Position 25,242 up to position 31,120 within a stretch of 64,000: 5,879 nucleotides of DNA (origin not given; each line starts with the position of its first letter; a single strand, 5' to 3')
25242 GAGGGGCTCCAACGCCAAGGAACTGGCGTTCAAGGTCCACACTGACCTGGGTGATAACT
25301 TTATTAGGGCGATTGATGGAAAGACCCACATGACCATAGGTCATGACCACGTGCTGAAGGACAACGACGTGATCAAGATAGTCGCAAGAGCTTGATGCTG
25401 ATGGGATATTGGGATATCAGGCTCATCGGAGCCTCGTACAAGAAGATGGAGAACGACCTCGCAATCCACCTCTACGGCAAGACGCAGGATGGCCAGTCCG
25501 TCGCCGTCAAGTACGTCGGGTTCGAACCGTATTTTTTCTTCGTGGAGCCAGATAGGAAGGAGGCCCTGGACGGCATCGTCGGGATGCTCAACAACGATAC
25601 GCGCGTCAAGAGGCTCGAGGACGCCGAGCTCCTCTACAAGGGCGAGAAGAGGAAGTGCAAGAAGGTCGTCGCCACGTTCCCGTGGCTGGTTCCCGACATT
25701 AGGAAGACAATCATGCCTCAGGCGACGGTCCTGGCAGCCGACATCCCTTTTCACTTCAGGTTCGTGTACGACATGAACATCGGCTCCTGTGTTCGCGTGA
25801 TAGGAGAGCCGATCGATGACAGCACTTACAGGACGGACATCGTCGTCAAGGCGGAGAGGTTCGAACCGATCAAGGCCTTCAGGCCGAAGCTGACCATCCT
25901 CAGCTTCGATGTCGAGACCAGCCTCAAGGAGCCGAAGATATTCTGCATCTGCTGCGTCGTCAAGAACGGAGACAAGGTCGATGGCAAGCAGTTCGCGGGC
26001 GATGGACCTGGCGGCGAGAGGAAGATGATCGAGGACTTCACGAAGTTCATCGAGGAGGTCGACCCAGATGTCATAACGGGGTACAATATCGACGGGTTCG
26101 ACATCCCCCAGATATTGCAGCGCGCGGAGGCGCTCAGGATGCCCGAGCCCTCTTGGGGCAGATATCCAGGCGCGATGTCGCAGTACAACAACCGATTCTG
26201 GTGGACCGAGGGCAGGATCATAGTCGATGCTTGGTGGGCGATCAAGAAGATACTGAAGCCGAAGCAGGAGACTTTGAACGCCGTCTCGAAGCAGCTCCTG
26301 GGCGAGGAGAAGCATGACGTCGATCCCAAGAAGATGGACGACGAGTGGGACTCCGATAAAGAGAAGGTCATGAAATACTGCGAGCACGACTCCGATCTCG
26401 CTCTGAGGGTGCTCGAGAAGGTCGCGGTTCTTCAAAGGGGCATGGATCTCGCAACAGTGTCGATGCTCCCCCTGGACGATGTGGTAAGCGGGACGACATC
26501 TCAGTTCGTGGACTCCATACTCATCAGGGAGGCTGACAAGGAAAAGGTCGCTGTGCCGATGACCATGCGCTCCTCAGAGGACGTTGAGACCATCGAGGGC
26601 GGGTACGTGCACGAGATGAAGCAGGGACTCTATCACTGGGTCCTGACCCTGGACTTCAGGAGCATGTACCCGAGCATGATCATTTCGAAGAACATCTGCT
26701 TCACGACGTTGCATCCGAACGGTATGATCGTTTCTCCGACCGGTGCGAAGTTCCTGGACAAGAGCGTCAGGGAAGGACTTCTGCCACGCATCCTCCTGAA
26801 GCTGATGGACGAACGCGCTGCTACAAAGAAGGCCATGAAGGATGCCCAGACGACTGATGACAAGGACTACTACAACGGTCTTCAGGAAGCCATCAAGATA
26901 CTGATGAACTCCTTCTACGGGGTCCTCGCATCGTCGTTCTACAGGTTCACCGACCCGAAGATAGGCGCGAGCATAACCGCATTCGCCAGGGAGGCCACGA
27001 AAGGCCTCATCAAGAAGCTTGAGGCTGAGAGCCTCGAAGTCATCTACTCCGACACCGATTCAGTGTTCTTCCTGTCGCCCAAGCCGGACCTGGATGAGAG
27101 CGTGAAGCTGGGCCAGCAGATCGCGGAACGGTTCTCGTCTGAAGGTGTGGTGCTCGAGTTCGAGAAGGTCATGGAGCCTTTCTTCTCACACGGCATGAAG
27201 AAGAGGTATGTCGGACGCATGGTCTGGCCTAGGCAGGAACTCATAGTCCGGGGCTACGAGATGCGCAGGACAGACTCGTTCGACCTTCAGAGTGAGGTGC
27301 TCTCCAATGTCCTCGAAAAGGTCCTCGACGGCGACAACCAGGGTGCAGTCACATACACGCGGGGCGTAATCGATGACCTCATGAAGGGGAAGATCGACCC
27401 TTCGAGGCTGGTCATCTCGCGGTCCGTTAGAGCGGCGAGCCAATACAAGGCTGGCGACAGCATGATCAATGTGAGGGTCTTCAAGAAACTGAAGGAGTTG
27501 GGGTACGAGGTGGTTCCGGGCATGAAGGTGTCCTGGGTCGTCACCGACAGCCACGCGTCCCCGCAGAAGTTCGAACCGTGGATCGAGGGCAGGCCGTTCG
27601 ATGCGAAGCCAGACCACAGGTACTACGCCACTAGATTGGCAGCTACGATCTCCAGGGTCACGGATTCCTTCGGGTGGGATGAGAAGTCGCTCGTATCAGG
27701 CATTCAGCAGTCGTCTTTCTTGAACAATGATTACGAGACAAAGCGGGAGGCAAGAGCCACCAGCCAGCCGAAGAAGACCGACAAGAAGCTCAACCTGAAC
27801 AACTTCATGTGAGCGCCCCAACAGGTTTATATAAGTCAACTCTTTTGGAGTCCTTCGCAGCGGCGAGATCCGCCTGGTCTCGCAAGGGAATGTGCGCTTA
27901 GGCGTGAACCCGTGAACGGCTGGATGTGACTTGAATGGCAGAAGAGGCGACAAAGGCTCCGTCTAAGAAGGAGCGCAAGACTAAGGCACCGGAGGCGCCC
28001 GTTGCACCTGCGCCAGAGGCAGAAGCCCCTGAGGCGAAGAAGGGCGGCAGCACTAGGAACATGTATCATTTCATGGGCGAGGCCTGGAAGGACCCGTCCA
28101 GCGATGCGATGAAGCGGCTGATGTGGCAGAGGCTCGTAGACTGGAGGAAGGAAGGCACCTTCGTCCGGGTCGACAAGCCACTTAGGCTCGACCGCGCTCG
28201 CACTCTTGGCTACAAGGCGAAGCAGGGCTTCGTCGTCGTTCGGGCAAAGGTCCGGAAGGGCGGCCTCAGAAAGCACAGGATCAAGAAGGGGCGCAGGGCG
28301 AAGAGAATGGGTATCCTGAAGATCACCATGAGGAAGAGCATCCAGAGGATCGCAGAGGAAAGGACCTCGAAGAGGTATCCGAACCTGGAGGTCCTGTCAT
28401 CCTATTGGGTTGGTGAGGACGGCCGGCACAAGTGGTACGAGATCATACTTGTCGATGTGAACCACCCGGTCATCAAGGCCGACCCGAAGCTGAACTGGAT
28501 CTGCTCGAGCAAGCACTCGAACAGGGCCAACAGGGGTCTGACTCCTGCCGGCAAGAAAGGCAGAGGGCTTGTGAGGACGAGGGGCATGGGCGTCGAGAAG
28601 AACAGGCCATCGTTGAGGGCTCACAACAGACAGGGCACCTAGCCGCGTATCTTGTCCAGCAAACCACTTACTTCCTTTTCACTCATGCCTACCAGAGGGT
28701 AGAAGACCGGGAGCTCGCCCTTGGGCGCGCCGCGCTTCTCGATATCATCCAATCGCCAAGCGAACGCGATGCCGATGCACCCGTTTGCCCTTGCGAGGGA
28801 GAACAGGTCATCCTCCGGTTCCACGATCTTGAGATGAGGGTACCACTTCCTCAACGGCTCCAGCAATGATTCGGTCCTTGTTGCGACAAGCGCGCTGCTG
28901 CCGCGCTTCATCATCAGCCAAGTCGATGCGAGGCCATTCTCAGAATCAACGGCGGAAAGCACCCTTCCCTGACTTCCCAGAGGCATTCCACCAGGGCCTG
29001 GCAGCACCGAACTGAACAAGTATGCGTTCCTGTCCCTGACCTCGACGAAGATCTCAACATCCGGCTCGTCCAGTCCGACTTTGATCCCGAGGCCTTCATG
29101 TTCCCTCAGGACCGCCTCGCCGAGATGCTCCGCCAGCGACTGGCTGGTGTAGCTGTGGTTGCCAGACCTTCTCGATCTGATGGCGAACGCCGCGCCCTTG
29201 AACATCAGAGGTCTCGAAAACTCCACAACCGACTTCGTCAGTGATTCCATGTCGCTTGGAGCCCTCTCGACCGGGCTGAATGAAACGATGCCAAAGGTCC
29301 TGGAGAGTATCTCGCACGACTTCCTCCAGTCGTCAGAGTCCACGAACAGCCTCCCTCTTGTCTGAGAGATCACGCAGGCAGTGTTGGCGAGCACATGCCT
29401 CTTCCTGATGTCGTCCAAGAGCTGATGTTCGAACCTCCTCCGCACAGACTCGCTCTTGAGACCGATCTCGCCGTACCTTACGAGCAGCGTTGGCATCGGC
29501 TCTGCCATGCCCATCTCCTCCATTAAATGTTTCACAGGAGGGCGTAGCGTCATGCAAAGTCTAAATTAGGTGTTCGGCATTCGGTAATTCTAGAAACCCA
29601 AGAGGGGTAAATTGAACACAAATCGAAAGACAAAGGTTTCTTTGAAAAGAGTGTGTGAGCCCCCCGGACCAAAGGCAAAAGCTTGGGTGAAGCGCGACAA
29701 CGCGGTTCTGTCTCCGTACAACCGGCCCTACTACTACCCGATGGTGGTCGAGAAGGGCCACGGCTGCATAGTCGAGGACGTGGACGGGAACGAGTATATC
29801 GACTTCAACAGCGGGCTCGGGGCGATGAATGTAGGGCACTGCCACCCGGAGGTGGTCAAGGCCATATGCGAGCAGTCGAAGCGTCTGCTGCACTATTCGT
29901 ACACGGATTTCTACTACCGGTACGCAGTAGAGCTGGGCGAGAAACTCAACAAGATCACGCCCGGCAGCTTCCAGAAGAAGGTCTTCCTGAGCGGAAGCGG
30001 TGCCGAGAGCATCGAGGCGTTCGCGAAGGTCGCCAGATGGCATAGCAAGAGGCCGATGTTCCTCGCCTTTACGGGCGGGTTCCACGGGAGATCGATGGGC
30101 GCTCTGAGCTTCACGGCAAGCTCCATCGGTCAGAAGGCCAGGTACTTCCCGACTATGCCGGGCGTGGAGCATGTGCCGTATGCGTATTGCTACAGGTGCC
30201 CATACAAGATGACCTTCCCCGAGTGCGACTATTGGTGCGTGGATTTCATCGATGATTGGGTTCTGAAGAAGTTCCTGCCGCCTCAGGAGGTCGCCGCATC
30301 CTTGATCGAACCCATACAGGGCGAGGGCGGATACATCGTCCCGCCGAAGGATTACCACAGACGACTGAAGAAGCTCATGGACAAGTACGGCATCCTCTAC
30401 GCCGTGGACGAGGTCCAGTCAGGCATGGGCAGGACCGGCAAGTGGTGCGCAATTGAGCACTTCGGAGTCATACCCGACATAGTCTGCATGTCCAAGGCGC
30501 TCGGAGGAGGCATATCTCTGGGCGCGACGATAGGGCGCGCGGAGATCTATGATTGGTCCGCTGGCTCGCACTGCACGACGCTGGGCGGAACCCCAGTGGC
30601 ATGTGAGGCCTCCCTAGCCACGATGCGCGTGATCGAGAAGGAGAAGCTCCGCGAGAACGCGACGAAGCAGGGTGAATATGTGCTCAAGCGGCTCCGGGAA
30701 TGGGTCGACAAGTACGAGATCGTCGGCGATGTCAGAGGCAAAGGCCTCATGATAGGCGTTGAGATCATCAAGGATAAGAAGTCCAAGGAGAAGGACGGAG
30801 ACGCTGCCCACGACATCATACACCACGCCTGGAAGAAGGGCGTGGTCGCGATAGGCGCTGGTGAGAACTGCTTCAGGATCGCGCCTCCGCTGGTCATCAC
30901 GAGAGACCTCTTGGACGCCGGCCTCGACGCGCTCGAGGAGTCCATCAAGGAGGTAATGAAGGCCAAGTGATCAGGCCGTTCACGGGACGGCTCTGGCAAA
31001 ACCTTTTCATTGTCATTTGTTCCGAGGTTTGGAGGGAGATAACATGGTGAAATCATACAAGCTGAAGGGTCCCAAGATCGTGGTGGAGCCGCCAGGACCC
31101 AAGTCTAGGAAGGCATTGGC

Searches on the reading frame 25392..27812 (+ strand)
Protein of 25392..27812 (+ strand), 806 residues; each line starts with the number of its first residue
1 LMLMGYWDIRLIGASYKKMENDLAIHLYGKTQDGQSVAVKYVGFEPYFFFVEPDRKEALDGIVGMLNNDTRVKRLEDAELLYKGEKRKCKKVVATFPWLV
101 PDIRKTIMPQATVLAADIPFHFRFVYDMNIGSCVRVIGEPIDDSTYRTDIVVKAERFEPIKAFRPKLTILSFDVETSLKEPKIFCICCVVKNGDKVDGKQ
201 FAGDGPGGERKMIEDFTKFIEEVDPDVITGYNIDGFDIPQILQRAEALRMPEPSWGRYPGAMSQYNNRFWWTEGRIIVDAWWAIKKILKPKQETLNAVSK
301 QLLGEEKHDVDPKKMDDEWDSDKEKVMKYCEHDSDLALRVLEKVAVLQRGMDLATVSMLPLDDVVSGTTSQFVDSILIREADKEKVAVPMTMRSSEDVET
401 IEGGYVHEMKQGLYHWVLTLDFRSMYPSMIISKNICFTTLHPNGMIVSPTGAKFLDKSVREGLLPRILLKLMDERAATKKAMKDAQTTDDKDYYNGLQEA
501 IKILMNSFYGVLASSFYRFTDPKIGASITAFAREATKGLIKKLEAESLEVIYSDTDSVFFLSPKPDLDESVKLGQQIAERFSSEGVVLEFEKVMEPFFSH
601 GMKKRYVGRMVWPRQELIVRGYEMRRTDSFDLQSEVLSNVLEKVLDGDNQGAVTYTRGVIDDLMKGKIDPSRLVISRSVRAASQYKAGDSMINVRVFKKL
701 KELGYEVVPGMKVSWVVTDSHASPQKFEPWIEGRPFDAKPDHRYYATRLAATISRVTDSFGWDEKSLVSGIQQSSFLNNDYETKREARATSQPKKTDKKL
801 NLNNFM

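Call 21: search_protein_families(library=pfam, proteins=[window:25392-27812:+], max_evalue=0.001)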
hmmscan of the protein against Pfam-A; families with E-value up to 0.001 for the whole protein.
window:25392-27812:+ (806 aa): 5 families
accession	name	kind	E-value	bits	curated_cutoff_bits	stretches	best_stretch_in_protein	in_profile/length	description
PF00136.26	DNA_pol_B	-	2.2e-57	195.3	23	1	360-757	2-450/453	DNA polymerase family B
PF03104.25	DNA_pol_B_exo1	-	2.1e-18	67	23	1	209-298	143-242/242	DNA polymerase family B, exonuclease domain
PF10108.15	DNA_pol_B_exo2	-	3e-08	34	24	1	182-334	10-163/213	Predicted 3'-5' exonuclease related to the exonuclease domain of PolB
PF20286.3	divDNApol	-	3.6e-05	22.6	25.7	1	437-536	78-180/705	Divergent Family B DNA polymerase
PF13482.12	RNase_H_2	-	0.00011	22.7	22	1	172-261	3-86/165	RNase_H superfamily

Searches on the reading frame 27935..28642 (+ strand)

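Call 21: search_protein_families(library=pfam, proteins=[window:27935-28642:+], max_evalue=0.001)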
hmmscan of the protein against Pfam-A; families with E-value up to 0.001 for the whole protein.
window:27935-28642:+ (235 aa): 1 family
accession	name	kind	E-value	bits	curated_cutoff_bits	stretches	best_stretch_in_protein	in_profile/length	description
PF00827.22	Ribosomal_L15e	-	4.6e-79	265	27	1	43-229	2-190/191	Ribosomal L15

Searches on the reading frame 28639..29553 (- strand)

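Call 21: search_protein_families(library=pfam, proteins=[window:28639-29553:-], max_evalue=0.001)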
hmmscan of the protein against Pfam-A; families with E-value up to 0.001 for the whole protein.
window:28639-29553:- (304 aa): 2 families
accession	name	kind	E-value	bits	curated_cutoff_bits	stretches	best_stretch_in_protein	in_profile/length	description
PF22025.1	ThiI_fer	-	2.9e-15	56.9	25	1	23-93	2-72/72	ThiI ferredoxin-like domain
PF02926.22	THUMP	-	3.4e-13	50.2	20.6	1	100-180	2-82/84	THUMP domain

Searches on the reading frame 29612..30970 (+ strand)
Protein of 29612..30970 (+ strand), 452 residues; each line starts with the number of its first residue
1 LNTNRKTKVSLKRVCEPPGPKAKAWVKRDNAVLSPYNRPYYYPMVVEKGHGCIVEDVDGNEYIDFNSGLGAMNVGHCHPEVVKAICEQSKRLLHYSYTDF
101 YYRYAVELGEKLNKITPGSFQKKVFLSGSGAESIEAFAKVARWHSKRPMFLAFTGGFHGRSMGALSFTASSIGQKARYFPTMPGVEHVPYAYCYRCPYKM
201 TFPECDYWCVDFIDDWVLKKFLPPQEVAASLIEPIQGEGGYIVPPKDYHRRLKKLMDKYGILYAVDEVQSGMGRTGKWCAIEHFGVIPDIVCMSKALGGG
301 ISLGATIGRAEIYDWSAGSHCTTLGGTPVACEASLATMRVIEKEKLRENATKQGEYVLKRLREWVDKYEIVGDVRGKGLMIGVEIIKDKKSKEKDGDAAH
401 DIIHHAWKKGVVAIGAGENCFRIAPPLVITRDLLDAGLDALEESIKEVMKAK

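Call 21: search_protein_families(library=pfam, proteins=[window:29612-30970:+], max_evalue=0.001)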
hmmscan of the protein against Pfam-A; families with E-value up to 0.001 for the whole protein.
window:29612-30970:+ (452 aa): 1 family
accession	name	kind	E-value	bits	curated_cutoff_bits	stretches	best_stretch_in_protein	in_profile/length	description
PF00202.27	Aminotran_3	-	6e-112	374.7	30.5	1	43-443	10-401/403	Aminotransferase class-III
